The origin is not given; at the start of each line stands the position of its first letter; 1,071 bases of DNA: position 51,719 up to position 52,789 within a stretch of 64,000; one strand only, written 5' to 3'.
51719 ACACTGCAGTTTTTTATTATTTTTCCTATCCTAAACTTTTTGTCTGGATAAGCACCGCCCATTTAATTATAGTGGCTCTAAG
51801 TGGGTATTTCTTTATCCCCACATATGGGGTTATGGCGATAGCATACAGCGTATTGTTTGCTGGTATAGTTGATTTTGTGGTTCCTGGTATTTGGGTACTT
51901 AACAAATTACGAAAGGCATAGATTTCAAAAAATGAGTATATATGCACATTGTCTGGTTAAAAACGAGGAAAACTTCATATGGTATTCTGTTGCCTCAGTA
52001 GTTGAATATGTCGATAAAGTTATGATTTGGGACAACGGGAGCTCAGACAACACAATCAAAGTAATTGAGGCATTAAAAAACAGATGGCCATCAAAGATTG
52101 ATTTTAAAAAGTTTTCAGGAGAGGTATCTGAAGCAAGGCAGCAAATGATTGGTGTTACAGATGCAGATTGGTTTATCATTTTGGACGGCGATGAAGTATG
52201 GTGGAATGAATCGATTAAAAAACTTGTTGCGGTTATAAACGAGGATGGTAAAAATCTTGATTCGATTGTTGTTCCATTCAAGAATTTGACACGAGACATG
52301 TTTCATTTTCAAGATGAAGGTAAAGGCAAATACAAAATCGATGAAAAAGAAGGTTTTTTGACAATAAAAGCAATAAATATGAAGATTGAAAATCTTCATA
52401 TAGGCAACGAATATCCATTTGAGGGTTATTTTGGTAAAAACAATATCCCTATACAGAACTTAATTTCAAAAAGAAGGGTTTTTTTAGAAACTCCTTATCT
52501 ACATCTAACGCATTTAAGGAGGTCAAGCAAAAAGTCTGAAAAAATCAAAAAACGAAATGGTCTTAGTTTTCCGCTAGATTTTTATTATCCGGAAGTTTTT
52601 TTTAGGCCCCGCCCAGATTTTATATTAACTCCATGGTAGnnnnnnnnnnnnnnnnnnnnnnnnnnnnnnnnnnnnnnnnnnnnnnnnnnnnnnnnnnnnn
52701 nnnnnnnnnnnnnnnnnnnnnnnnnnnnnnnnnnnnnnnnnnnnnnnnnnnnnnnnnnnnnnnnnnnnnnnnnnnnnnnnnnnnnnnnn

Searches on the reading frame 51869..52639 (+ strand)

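Call 21: search_protein_families(library=pfam, proteins=[window:51869-52639:+], max_evalue=0.00001)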
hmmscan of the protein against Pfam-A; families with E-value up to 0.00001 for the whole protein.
window:51869-52639:+ (256 aa): 2 families
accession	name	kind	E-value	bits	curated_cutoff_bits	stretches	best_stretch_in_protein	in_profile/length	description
PF00535.33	Glycos_transf_2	-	2.1e-14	54.3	23.3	1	30-148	6-130/168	Glycosyl transferase family 2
PF13704.12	Glyco_tranf_2_4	-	2.4e-06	28.4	27.5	1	31-115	1-88/98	Glycosyl transferase family 2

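Call 34: search_protein_families(library=ncbifam, proteins=[window:51869-52639:+], max_evalue=0.00001)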
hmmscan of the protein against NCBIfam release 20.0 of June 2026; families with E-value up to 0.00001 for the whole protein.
window:51869-52639:+ (256 aa): 1 family
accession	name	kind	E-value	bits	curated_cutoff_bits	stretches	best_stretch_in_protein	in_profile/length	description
TIGR04195.1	S_glycosyl_SunS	equivalog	1.4e-08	34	350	1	13-137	50-170/421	SunS family peptide S-glycosyltransferase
